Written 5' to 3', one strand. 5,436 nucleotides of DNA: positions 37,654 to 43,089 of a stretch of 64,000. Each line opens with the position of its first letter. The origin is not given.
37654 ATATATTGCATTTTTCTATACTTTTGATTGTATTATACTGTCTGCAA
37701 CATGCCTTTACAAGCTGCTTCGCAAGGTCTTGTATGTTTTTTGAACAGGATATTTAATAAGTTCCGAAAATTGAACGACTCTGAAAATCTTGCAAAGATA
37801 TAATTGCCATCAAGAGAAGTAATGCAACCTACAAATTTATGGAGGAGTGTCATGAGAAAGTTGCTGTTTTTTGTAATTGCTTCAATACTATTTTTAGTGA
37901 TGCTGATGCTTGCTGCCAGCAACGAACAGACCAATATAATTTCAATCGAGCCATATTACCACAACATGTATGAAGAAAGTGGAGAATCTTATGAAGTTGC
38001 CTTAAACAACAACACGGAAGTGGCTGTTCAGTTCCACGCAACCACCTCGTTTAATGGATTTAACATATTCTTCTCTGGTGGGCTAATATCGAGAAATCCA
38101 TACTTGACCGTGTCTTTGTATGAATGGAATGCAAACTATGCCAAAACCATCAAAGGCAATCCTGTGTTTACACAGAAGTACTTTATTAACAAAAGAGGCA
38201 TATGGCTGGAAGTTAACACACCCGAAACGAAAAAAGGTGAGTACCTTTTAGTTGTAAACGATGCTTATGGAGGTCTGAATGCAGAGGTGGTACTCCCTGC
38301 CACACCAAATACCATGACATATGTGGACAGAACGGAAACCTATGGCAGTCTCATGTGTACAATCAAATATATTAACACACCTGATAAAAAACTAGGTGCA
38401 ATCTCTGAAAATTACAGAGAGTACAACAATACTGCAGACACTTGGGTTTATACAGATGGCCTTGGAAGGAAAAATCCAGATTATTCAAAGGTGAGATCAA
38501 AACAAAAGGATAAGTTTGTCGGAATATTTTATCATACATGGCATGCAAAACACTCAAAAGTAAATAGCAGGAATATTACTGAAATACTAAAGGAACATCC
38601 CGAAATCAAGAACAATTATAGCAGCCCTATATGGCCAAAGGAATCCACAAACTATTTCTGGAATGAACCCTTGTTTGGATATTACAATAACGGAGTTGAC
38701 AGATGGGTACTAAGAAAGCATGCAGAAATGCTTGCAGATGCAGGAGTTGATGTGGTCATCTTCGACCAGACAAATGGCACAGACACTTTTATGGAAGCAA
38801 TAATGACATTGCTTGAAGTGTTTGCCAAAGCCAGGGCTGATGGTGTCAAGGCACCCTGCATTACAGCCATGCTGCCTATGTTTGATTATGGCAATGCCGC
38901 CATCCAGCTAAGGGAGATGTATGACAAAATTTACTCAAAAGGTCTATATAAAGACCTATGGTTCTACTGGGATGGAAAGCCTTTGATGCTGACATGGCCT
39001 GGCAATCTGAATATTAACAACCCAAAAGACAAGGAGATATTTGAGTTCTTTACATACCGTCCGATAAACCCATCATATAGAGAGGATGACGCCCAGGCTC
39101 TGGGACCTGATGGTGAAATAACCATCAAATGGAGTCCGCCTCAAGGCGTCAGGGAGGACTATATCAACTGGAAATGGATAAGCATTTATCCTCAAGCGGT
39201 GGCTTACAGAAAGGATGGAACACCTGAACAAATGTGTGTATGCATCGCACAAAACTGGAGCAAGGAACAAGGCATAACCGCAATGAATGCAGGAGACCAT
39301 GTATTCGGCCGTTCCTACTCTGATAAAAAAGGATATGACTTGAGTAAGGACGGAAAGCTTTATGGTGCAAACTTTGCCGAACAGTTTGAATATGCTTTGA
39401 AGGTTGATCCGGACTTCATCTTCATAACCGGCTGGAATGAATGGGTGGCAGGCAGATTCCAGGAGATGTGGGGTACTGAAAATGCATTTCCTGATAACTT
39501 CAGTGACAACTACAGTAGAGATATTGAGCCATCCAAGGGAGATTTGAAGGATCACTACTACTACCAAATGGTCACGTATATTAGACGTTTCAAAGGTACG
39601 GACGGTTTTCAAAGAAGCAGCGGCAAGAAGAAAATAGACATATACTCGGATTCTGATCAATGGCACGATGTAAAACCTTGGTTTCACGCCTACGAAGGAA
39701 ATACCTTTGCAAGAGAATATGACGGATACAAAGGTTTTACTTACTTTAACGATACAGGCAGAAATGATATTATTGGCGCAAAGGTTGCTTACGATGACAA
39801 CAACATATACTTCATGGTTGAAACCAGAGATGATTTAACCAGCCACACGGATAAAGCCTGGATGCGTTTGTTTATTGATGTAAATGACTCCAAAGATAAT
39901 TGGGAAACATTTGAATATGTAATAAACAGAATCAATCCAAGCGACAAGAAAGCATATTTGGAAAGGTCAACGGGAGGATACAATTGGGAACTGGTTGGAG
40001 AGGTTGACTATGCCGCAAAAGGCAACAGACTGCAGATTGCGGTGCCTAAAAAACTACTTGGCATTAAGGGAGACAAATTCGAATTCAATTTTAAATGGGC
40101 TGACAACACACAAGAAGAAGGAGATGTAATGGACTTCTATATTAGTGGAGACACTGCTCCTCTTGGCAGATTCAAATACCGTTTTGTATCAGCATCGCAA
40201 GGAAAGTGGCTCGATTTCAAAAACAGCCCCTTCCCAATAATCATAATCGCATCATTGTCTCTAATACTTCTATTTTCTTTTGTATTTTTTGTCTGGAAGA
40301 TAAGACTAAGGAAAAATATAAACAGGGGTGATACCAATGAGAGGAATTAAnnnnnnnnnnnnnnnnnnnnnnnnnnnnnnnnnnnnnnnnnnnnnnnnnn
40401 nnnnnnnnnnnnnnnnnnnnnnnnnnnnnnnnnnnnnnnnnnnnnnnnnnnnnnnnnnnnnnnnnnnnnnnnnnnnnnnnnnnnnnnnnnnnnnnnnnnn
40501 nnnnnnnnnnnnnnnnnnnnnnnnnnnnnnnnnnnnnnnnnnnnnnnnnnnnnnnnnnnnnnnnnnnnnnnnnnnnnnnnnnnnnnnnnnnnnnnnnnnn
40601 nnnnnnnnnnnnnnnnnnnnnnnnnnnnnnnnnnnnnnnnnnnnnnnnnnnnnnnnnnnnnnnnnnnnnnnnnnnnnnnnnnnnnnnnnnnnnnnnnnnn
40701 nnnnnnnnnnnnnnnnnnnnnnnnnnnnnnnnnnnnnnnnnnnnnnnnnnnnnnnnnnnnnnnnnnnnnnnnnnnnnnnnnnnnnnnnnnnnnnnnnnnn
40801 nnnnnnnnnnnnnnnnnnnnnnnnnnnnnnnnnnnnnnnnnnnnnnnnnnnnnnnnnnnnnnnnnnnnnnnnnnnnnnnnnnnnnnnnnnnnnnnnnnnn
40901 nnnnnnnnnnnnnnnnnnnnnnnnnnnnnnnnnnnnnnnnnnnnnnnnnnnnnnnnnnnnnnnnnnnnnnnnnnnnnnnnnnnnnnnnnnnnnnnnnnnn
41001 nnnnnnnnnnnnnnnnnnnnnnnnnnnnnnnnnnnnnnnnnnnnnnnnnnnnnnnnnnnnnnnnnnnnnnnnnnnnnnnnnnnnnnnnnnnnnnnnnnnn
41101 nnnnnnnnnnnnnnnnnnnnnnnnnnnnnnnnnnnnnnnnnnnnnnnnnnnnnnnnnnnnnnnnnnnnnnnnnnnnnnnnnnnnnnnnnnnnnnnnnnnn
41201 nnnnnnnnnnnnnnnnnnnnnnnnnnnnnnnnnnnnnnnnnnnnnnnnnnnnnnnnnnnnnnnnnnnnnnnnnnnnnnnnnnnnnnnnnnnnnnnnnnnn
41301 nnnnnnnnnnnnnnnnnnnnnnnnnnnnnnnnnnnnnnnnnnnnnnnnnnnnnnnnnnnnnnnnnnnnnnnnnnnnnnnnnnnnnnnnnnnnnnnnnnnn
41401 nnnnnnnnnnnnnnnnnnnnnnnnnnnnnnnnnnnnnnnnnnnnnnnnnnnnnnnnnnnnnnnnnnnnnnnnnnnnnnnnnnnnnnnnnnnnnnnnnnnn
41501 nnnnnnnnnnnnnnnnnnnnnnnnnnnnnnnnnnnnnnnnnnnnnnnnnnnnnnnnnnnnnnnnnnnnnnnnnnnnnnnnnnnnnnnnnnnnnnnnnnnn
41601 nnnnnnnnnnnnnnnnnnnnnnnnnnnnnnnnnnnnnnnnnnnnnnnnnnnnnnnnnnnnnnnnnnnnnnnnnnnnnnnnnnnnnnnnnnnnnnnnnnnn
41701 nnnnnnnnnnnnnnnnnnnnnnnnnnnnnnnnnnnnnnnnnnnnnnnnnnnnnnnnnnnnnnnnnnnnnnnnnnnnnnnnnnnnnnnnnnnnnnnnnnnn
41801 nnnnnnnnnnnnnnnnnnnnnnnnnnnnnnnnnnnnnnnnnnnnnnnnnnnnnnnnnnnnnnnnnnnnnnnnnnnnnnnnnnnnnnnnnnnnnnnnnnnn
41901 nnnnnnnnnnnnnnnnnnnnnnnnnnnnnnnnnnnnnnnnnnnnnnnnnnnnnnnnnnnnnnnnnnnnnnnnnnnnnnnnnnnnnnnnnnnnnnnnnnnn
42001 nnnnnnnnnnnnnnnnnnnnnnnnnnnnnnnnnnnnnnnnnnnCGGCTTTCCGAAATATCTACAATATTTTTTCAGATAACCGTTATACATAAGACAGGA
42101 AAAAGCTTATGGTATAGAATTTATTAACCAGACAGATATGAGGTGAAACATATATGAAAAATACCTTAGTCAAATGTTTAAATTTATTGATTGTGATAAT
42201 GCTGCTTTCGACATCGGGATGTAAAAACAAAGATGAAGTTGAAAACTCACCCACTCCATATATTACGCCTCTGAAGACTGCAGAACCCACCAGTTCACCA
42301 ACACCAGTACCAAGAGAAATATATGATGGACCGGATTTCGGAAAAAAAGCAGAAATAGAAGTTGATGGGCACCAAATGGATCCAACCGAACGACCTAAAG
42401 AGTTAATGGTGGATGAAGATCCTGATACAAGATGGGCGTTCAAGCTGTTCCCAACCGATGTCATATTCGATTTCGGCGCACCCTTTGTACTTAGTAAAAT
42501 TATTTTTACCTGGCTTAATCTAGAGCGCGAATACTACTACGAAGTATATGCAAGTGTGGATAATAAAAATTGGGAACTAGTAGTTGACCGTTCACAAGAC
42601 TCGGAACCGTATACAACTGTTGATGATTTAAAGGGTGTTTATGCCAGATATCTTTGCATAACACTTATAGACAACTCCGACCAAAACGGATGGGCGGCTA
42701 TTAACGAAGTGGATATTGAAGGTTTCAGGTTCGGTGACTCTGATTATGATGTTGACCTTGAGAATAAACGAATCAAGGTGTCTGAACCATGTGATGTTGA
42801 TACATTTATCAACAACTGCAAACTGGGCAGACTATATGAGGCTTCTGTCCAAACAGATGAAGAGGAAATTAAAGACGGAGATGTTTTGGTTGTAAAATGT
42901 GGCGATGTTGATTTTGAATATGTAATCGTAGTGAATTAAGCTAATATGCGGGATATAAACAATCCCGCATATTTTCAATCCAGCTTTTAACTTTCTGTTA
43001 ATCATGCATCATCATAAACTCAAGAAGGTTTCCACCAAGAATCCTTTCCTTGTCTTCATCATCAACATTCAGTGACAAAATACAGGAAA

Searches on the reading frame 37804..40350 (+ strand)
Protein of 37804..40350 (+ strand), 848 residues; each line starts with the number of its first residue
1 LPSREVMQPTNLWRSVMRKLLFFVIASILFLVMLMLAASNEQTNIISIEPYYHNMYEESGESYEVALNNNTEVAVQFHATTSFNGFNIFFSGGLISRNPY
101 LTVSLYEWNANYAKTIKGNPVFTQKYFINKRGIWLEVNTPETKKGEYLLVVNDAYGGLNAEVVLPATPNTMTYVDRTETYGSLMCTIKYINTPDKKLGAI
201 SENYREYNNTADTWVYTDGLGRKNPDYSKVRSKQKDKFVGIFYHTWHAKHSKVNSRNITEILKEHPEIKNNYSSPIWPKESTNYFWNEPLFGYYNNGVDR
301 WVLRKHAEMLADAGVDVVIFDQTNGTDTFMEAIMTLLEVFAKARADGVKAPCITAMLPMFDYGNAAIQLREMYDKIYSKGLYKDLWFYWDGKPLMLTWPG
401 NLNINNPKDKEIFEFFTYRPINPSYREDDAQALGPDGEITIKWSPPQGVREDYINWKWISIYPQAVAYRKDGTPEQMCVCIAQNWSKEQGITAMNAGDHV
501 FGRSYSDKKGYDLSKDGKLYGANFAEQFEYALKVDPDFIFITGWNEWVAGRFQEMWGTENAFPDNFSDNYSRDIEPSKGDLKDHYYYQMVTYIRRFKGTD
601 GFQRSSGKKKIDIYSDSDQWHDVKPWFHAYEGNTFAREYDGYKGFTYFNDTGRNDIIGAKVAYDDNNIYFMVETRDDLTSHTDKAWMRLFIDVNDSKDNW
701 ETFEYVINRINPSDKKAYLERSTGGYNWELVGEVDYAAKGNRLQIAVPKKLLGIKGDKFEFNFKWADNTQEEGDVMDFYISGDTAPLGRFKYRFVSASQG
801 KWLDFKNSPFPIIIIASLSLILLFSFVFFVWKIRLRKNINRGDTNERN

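Call 47: search_protein_families(library=pfam, proteins=[window:37804-40350:+], max_evalue=0.001)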
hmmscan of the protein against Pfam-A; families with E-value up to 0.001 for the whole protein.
window:37804-40350:+ (848 aa): 0 families

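Call 49: search_solved_structures(query=window:37804-40350:+, max_evalue=1)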
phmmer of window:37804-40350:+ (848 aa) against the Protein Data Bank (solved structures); distinct sequences matched with E-value up to 1: 1.
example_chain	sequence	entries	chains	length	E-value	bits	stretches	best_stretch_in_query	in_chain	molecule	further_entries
4xb7_A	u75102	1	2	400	1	10.7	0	143-195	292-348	Down syndrome cell adhesion molecule, isoform 4.4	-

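Call 50: search_protein_families(library=ncbifam, proteins=[window:37804-40350:+], max_evalue=0.01)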
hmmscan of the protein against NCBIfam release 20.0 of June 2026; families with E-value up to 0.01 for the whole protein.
window:37804-40350:+ (848 aa): 0 families

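Call 57: find_homologous_proteins(query=window:37804-40350:+, max_evalue=1e-10)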
Query window:37804-40350:+ (848 aa): 1616 proteins with E <= 1e-10 among 6041 candidates; the best 120 are listed.
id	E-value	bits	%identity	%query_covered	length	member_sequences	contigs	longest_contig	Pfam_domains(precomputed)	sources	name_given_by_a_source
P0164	0.0e+0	1966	100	98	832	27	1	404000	-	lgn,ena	-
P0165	0.0e+0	1259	66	97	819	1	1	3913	-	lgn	-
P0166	4.9e-295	999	56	91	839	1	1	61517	-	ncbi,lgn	-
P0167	6.0e-256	870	55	88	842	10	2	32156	-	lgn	-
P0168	6.6e-248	844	51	85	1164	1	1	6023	PF03422.22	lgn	-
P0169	1.3e-247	843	49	92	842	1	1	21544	-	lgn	-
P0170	4.3e-246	838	50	89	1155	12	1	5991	-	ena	-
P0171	4.5e-246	837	50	89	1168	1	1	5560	PF03422.22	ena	-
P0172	4.9e-246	837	50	89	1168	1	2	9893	PF03422.22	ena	-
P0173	5.0e-246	837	50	89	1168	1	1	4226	PF03422.22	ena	-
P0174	5.1e-246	837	51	86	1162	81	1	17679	-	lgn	-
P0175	7.6e-246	837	51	89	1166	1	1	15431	PF03422.22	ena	-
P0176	7.7e-246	837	50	89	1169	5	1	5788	-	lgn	-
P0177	7.7e-245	833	49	96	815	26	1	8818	-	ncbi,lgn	-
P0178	1.5e-244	832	50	89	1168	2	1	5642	PF03422.22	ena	-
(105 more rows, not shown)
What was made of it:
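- Closest known: Surface glycan-binding proteins. Different: The organism looks like a monoderm member of the Clostridia, judged from the names of homologs (call 57).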

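Call 75: predict_structure(alignment_id=A5)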
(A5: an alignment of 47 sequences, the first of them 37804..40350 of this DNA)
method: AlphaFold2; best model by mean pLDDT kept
length: 848 residues; sequences in the alignment: 47
mean_pLDDT: 88.3   pTM: 0.85
mean pLDDT of the five models: 88.3, 87.7, 87.2, 85.4, 84.1
residues with pLDDT >= 90: 526; 70-90: 254; 50-70: 44; < 50: 24
segments of 3 or more residues with pLDDT < 50: 1-4, 6-9, 800-808, 843-848
pLDDT, mean of each block of 10 residues (from residue 1): 46 74 92 73 78 96 91 96 97 76 97 94 94 95 98 92 95 94 98 95 90 91 91 95 73 81 92 86 85 81 92 96 78 92 92 93 93 95 95 96 97 97 83 84 83 91 93 96 89 87 92 90 95 98 83 90 86 89 93 96 89 97 93 78 79 92 98 95 91 72 91 94 91 97 97 92 92 89 92 80 47 78 85 75 46
secondary structure, 60 per line:
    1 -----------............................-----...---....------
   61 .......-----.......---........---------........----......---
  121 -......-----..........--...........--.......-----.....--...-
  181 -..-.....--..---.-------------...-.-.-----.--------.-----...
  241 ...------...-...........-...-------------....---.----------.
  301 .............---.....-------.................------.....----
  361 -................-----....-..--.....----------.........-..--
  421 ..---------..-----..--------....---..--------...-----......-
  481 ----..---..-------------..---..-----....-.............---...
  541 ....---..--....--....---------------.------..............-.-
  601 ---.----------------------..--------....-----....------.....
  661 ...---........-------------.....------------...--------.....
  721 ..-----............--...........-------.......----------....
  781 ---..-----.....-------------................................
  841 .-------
elements in order (helices of 4 or more, strands of 3 or more residues): H12-39 E45-47 E51-54 E61-67 E73-79 E83-90 E100-107 H112-117 E122-127 E133-142 E145-155 E158-164 E170-174 E177-179 E185-189 E238-243 E254-257 H258-264 E282-285 H300-313 E317-321 H329-345 E352-356 H362-377 E392-396 H407-415 H449-452 E466-468 E474-479 H517-520 H522-534 E538-544 E552-555 E558-561 H584-597 E637-640 E646-649 E656-663 E667-674 E688-692 E705-707 E716-722 E728-739 E742-748 H749-752 E760-766 H777-780 E791-795 H809-841

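Call 77: fold_search(model_id=the predicted structure, library=pdb)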
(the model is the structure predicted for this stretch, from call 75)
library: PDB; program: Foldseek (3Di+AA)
matches with E <= 10: 1508; with E <= 0.001: 37
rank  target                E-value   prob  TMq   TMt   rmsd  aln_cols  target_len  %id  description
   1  7nit_F                5.3e-07  0.99  0.21  0.16  24.0      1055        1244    9  X-ray structure of a multidomain BbgIII from Bifidobacterium bifidum (released 2021-12-22)
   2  5m3w_A                7.9e-07  1.00  0.20  0.44  12.3       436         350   14  Structure of the GH99 endo-alpha-mannanase from Bacteroides xylanisolvens in complex with mannose-alpha-1,3-1,2-dideox (released 2017-01-11)
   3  4ad1                  1.0e-06  1.00  0.22  0.47  10.7       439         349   14  Structure of the GH99 endo-alpha-mannosidase from Bacteroides xylanisolvens (released 2012-02-01)
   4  5m5d_A                1.2e-06  1.00  0.21  0.44  10.6       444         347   14  Structure of the GH99 endo-alpha-mannanase from Bacteroides xylanisolvens in complex with mannose-alpha-1,3-D-glucal (released 2017-01-11)
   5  5mc8_A                1.4e-06  1.00  0.21  0.46  11.7       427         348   15  Structure of the GH99 endo-alpha-mannanase from Bacteroides xylanisolvens in complex with mannose-alpha-1,3-D-glucal a (released 2017-01-11)
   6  6zfq                  1.6e-06  1.00  0.22  0.47   9.8       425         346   13  Structure of the catalytic domain of human endo-alpha-mannosidase MANEA in complex with bis-tris (released 2020-11-18)
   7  4ad5_A                2.0e-06  1.00  0.23  0.48   9.7       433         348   15  Structure of the GH99 endo-alpha-mannosidase from Bacteroides xylanisolvens in complex with glucose-1,3-deoxymannojiri (released 2012-02-01)
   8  6zj1_AAA              2.4e-06  1.00  0.24  0.50   9.1       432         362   11  Structure of an inactive E404Q variant of the catalytic domain of human endo-alpha-mannosidase MANEA in complex with (released 2020-12-02)
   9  6zfa_AAA              2.4e-06  1.00  0.22  0.47   9.7       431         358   14  Structure of the catalytic domain of human endo-alpha-mannosidase MANEA in complex with GlcIFG, alpha-1,2-mannobiose (released 2020-11-18)
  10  9fnf_B                3.0e-06  1.00  0.21  0.40  17.2       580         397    9  The glycoside hydrolase family 71 (GH71) member AnGH71C from Aspergillus nidulans. (released 2025-06-25)
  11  6zdf_B                3.5e-06  1.00  0.24  0.50   9.2       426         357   12  Structure of the catalytic domain of human endo-alpha-mannosidase MANEA in complex with HEPES (released 2020-11-18)
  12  6zdl                  3.9e-06  1.00  0.24  0.50   8.5       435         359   12  Structure of the catalytic domain of human endo-alpha-mannosidase MANEA in complex with GlcIFG and hexatungstotellurate( (released 2020-11-18)
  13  6zdc                  4.6e-06  1.00  0.23  0.48   9.0       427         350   14  Structure of the catalytic domain of human endo-alpha-mannosidase MANEA in complex with nickel (released 2020-11-18)
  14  4ad0_C                4.9e-06  1.00  0.23  0.54   7.7       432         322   13  Structure of the GH99 endo-alpha-mannosidase from Bacteriodes thetaiotaomicron in complex with BIS-TRIS-Propane (released 2012-02-01)
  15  6zdk                  4.9e-06  1.00  0.22  0.47   9.4       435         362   13  Structure of the catalytic domain of human endo-alpha-mannosidase MANEA in complex with HEPES and hexatungstotellurate(V (released 2020-11-18)
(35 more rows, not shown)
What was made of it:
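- X is glycosidase-like: pLDDT 88, with a barrel resembling GH99 and GH71 (calls 75, 77).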

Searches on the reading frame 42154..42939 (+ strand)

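Call 14: search_protein_families(library=pfam, proteins=[window:42154-42939:+], max_evalue=0.0001)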
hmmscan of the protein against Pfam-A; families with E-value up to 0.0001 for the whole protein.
window:42154-42939:+ (261 aa): 2 families
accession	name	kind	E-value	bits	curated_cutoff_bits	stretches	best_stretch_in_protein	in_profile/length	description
PF00754.31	F5_F8_type_C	-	1.4e-10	41.8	28.2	1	78-186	11-127/127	F5/8 type C domain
PF22633.2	F5_F8_type_C_2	-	1e-07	32.9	27.8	1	85-168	2-90/91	NedA-like, galactose-binding domain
